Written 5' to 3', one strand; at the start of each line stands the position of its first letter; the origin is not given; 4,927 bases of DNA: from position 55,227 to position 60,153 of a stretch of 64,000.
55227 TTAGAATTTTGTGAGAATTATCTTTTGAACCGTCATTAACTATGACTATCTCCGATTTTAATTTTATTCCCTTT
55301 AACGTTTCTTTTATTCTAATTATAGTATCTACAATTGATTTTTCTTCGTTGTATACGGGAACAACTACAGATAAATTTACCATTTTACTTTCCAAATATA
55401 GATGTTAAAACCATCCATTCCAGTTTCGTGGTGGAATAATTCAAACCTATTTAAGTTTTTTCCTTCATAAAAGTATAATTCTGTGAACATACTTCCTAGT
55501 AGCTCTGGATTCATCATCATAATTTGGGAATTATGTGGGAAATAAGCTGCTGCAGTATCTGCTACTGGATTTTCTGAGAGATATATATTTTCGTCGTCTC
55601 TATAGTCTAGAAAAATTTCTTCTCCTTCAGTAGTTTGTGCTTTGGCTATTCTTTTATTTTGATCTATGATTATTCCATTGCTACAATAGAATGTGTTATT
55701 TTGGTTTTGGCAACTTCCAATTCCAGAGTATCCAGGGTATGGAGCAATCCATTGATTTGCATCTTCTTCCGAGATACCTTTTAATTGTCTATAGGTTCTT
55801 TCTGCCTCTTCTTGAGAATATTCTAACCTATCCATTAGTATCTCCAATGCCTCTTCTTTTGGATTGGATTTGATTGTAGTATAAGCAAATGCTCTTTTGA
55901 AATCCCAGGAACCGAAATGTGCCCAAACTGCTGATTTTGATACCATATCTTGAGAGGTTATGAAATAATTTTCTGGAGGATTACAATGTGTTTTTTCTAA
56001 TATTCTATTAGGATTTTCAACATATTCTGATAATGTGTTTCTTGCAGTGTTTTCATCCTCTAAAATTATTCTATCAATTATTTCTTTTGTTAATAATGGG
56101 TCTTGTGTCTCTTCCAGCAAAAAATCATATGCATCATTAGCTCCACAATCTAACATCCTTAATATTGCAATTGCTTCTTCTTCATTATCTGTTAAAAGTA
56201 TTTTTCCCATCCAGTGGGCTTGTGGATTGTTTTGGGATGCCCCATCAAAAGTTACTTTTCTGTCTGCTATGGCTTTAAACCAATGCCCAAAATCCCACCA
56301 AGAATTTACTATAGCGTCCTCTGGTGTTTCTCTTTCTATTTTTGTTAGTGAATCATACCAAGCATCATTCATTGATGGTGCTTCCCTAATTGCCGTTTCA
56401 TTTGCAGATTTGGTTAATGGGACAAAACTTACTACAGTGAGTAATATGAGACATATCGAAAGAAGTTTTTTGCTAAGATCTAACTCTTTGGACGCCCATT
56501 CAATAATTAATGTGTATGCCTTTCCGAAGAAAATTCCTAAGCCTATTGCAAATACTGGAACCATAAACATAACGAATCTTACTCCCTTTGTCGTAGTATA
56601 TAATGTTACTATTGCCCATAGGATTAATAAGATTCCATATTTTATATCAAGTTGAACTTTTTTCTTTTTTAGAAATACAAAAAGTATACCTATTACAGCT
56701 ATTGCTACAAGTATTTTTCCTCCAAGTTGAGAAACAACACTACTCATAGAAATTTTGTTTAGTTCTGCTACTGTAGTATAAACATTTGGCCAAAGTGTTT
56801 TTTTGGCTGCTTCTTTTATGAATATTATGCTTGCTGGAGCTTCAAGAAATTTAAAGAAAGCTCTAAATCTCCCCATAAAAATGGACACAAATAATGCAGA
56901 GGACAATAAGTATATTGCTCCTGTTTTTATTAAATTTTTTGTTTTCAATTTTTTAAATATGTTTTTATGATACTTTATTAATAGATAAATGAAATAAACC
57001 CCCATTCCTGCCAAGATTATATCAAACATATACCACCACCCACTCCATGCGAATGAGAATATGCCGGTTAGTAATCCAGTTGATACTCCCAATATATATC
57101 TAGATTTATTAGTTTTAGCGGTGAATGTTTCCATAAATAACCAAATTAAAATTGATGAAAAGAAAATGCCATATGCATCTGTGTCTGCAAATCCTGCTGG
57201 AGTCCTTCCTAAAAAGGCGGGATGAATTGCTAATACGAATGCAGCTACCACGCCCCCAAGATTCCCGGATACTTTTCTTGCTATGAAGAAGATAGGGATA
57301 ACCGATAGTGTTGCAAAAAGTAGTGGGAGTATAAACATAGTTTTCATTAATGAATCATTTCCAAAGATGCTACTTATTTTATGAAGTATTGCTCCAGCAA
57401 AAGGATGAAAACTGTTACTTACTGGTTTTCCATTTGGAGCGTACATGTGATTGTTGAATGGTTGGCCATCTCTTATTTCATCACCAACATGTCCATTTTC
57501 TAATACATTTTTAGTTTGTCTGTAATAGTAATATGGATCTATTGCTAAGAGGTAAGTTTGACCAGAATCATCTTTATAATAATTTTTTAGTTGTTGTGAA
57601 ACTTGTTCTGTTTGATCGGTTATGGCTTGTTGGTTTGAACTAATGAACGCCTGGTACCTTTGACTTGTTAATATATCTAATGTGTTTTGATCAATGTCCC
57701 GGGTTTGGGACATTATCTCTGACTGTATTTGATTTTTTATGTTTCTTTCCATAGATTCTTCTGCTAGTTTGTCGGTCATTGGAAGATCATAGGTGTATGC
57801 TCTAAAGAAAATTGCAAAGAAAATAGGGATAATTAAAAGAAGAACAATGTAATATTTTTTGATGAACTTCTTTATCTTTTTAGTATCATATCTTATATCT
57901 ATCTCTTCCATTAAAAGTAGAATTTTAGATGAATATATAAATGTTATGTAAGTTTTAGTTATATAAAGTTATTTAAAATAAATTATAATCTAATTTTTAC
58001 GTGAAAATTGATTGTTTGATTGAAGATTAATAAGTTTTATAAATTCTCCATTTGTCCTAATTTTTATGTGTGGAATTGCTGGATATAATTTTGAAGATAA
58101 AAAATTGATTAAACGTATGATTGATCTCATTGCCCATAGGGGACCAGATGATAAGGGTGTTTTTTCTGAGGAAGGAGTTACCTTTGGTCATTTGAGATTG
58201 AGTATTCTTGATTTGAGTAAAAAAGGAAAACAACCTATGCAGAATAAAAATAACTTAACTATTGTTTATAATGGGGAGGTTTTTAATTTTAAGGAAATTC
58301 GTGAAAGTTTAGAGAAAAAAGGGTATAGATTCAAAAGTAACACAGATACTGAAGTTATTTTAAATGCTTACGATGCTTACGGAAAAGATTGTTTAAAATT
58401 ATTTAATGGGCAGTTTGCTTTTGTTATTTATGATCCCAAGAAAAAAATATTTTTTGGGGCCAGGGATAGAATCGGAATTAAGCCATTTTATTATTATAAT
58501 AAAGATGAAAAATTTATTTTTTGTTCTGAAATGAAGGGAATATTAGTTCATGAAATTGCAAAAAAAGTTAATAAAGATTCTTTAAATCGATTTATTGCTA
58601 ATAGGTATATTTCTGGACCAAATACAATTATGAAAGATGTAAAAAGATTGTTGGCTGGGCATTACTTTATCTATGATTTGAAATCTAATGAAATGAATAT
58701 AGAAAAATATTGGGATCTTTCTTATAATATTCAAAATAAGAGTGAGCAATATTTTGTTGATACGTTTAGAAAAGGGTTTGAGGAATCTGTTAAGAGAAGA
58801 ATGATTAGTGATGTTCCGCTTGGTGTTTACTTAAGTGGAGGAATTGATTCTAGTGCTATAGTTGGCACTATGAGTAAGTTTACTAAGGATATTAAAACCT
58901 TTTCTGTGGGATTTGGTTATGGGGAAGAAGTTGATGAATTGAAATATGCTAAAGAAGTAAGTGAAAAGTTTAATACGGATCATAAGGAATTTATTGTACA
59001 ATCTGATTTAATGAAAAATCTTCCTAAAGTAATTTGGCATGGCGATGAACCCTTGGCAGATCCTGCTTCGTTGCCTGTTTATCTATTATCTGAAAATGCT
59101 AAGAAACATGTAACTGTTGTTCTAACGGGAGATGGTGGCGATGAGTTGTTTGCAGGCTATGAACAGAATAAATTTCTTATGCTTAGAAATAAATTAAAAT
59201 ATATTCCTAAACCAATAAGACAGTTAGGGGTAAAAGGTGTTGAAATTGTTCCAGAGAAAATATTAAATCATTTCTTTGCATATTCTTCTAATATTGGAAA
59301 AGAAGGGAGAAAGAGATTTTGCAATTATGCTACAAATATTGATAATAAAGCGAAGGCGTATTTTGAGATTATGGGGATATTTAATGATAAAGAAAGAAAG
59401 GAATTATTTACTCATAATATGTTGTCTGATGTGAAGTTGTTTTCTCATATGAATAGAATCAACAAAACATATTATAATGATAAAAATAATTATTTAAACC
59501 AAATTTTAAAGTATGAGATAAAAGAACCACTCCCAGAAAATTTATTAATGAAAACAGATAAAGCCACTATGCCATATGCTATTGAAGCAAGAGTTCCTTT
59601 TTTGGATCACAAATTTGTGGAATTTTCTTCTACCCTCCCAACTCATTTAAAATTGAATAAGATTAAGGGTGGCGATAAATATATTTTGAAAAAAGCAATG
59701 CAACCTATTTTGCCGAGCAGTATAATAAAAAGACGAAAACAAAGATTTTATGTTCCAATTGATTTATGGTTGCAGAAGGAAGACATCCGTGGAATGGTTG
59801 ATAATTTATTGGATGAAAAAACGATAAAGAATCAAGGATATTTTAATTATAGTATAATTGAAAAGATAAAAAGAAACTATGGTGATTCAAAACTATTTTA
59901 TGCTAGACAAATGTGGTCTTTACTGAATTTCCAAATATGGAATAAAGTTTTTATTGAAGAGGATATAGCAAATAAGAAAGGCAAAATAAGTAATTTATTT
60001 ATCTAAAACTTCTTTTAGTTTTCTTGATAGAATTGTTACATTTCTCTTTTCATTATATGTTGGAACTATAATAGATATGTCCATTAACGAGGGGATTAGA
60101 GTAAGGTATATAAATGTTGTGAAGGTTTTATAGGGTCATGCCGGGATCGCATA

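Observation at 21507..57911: A ~36-kb glycan super-locus combines four bacterial-type activated-donor pathways next to aglB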

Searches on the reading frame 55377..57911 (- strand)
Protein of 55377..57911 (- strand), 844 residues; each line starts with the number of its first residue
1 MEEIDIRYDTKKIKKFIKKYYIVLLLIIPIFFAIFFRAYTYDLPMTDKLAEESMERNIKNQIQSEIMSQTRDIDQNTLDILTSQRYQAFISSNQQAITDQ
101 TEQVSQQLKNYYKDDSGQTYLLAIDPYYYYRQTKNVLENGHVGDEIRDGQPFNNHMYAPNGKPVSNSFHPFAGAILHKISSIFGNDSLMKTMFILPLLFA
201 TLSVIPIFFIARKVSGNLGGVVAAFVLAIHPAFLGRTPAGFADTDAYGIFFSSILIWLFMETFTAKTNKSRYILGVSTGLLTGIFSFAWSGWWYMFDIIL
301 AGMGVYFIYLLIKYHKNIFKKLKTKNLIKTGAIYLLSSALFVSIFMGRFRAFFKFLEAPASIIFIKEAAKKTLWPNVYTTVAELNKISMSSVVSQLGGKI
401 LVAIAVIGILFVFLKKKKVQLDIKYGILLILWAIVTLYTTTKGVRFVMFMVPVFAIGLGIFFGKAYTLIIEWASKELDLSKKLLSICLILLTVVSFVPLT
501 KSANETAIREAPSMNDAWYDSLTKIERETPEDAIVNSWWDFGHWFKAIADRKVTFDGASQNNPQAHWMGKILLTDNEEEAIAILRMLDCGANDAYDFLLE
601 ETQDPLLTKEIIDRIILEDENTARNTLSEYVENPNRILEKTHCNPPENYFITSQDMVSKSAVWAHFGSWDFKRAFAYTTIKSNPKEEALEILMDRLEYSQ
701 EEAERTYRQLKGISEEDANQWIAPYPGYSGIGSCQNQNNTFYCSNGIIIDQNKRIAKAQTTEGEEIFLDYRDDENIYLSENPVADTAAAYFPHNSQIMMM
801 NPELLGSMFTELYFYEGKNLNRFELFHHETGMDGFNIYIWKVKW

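Call 6: search_protein_families(library=pfam, proteins=[window:55380-57911:-], max_evalue=0.001)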
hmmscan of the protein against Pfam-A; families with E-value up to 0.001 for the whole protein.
window:55380-57911:- (844 aa): 2 families
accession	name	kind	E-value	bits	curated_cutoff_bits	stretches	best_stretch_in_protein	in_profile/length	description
PF02516.20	STT3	-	5.9e-50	171.4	24.5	1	107-494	15-401/405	Oligosaccharyl transferase STT3, N-terminal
PF21436.2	STT3-PglB_core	-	1.7e-06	29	23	1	534-672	4-130/131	STT3/PglB/AglB core domain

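Call 10: find_encoding_contigs(protein=window:55377-57911:-, flank=10000, max_places=6)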
Protein window:55377-57911:- (844 aa): 23 contigs read that carry it; 1 place shown.
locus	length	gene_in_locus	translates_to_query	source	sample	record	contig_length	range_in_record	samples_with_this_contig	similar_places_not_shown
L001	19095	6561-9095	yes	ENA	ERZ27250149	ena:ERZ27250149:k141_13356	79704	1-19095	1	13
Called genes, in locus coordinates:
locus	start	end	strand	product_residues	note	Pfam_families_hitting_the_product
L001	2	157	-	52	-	?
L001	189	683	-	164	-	PF01994:Trm56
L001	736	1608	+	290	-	PF02355:SecD_SecF_C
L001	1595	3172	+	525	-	PF02355:SecD_SecF_C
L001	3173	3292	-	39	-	-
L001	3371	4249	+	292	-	-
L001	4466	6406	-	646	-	PF12481:DUF3700 (faint), PF13522:GATase_6, PF13537:GATase_7, PF00733:Asn_synthase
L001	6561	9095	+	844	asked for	PF02516:STT3, PF21436:STT3-PglB_core (weak)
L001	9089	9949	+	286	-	PF00535:Glycos_transf_2, PF10111:Glyco_tranf_2_2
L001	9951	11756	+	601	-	-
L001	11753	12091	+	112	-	PF00892:EamA (weak)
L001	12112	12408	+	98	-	PF00892:EamA, PF03151:TPT (weak)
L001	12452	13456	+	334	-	PF01075:Glyco_transf_9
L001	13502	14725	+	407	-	PF00534:Glycos_transf_1, PF13692:Glyco_trans_1_4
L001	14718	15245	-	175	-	PF13489:Methyltransf_23 (weak), PF08241:Methyltransf_11, PF08242:Methyltransf_12 (weak), PF13847:Methyltransf_31 (weak)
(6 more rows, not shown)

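Call 11: find_related_loci(query=window:55380-57911:-, collection=genome_contigs, flank=10000)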
Query window:55380-57911:- (844 aa) in genome_contigs; peptide patterns used: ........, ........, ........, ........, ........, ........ (x = any residue, [..] = any of these).
598 stretches matched a pattern (row limit reached: there are more); 443 encode a relative of the query (tblastn E <= 1e-3); the best 80 are kept; 80 distinct loci.
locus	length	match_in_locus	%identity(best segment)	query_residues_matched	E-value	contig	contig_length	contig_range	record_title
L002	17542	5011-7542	91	1-844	0e+0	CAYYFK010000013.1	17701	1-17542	MAG TPA_asm: Candidatus Woesearchaeota archaeon isolate binchicken_co97_250 genome assembly, contig: NODE_12999_length_1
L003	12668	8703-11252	60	2-844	0e+0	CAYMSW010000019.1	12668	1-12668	MAG TPA_asm: Candidatus Woesearchaeota archaeon isolate SRP077602_co7_458 genome assembly, contig: NODE_23306_length_126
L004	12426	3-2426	63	34-844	0e+0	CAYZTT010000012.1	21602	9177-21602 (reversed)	MAG TPA_asm: Candidatus Woesearchaeota archaeon isolate binchicken_co141_226 genome assembly, contig: NODE_10682_length_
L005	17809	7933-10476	60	2-844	0e+0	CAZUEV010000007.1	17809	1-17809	MAG TPA_asm: Candidatus Woesearchaeota archaeon isolate binchicken_co28_80 genome assembly, contig: NODE_2157_length_178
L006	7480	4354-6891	60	2-844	0e+0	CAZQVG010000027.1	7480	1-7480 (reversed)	MAG TPA_asm: Candidatus Woesearchaeota archaeon isolate binchicken_co64_117 genome assembly, contig: NODE_7010_length_74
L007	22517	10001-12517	61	5-844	0e+0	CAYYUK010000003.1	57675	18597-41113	MAG TPA_asm: Candidatus Woesearchaeota archaeon isolate binchicken_co28_228 genome assembly, contig: NODE_386_length_576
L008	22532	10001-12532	58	2-844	0e+0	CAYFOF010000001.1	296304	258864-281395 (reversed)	MAG TPA_asm: Candidatus Woesearchaeota archaeon isolate ERP019367_co1_57 genome assembly, contig: NODE_43_length_296304_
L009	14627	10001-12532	55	2-844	0e+0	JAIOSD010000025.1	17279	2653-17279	MAG: archaeon isolate SMBSF35 bin_108_k127_88671, whole genome shotgun sequence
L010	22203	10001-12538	55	2-844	0e+0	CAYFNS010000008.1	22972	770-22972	MAG TPA_asm: Candidatus Woesearchaeota archaeon isolate ERP019367_co2_146 genome assembly, contig: NODE_1610_length_2297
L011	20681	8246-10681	54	33-844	0e+0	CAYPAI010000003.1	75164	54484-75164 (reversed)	MAG TPA_asm: Candidatus Woesearchaeota archaeon isolate binchicken_co141_211 genome assembly, contig: NODE_1298_length_7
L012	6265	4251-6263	67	1-672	0e+0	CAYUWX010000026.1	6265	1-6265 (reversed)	MAG TPA_asm: Candidatus Woesearchaeota archaeon isolate binchicken_co141_129 genome assembly, contig: NODE_43260_length_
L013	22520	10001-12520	53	2-844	0e+0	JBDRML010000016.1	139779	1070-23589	MAG: Candidatus Woesearchaeota archaeon isolate MEGAHIT-group-1.829 k141_1110860, whole genome shotgun sequence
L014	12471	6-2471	50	23-844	0e+0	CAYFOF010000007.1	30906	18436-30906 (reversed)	MAG TPA_asm: Candidatus Woesearchaeota archaeon isolate ERP019367_co1_57 genome assembly, contig: NODE_1426_length_30906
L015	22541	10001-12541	46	5-844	0e+0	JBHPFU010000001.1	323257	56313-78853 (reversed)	Nanoarchaeota archaeon isolate SAG AM-311-K19 NODE_1_length_323257_cov_31.942123, whole genome shotgun sequence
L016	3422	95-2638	45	2-844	0e+0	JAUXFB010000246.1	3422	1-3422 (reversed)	MAG: Candidatus Aminicenantes bacterium isolate CSMAG_2892 CSMAG_2892_k117_4972112_length_3422_cov_15.0000, whole genome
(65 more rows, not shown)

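Call 67: search_protein_families(library=ncbifam, proteins=[window:55380-57911:-], max_evalue=0.001)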
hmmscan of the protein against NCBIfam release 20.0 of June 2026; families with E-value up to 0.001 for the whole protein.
window:55380-57911:- (844 aa): 3 families
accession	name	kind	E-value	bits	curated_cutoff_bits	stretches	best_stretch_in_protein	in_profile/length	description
TIGR04154.1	archaeo_STT3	subfamily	2.4e-35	122.1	450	2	116-348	27-260/831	oligosaccharyl transferase, archaeosortase A system-associated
NF050801.1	ProtGlycPglB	equivalog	2.7e-19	69.1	1300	2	372-627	305-541/713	undecaprenyl-diphosphooligosaccharide--protein glycotransferase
TIGR04392.1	haoB_nitrify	equivalog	0.00019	21.1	200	1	506-561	96-150/320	hydroxylamine oxidation protein HaoB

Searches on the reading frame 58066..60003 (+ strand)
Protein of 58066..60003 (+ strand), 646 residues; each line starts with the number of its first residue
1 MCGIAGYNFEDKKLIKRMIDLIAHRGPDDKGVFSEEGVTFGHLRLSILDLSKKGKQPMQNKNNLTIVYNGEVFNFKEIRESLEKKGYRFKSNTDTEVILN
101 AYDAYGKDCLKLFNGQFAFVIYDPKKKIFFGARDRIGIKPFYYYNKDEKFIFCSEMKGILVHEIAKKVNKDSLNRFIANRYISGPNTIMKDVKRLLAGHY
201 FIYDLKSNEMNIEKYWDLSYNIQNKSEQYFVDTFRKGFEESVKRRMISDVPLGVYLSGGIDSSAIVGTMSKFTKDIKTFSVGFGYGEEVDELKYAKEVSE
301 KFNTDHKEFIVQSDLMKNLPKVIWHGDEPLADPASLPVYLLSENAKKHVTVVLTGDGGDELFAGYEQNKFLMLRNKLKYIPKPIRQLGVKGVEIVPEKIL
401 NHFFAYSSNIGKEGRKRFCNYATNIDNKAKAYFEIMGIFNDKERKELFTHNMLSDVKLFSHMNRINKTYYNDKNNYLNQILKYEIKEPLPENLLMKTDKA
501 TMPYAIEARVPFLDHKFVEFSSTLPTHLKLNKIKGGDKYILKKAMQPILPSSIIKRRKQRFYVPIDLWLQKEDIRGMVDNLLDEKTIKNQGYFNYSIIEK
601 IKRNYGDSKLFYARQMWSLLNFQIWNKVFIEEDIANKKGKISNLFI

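Call 6: search_protein_families(library=pfam, proteins=[window:58066-60003:+], max_evalue=0.001)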
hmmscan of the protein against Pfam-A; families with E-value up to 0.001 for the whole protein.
window:58066-60003:+ (646 aa): 5 families
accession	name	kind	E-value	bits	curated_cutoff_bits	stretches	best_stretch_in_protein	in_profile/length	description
PF00733.27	Asn_synthase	-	8.5e-94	315.5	21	1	234-626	2-353/354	Asparagine synthase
PF13537.11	GATase_7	-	2e-42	144.5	25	1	42-160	1-122/123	Glutamine amidotransferase domain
PF13522.11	GATase_6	-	1.2e-38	132.6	27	1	27-155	1-130/130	Glutamine amidotransferase domain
PF12481.13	DUF3700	-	2e-05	24.6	27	1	98-166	107-182/228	Aluminium induced protein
PF06508.19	QueC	-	0.00014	21.9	22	1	254-317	4-64/210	Queuosine biosynthesis protein QueC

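Call 67: search_protein_families(library=ncbifam, proteins=[window:58066-60003:+], max_evalue=0.001)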
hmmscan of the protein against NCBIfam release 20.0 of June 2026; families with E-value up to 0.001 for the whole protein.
window:58066-60003:+ (646 aa): 10 families
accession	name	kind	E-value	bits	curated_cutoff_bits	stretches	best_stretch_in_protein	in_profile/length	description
TIGR01536.1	asn_synth_AEB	equivalog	7.2e-153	510.3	267.1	1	2-561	1-517/517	asparagine synthase (glutamine-hydrolyzing)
TIGR03108.1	eps_aminotran_1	hypoth_equivalog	1.5e-151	506.2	816.9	1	1-623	1-622/628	XrtA/PEP-CTERM system amidotransferase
TIGR03104.1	trio_amidotrans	equivalog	5.6e-121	404.6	570.1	2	1-366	1-381/589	N-acetylglutaminylglutamine amidotransferase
NF006949.0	PRK09431.1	equivalog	2.3e-97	326.8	499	3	1-160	1-166/554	asparagine synthase B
NF033535.1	lass_lactam_cya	exception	1.5e-88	298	525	1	10-606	15-642/668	lasso peptide isopeptide bond-forming cyclase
NF033561.1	macrolact_Ik_Al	subfamily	8.6e-14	51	300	1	140-363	104-332/561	albusnodin/ikarugamycin family macrolactam cyclase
TIGR01134.1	purF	equivalog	4.4e-12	46.1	350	1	38-158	66-198/432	amidophosphoribosyltransferase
NF001484.0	PRK00331.1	subfamily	2.5e-10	39.4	381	1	59-110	90-141/601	isomerizing glutamine--fructose-6-phosphate transaminase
TIGR01135.1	glmS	equivalog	8.4e-10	37.8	418.05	1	59-107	89-137/607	glutamine--fructose-6-phosphate transaminase (isomerizing)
TIGR00364.1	TIGR00364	equivalog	9.4e-05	22.1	150.3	1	254-320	3-66/201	7-cyano-7-deazaguanine synthase QueC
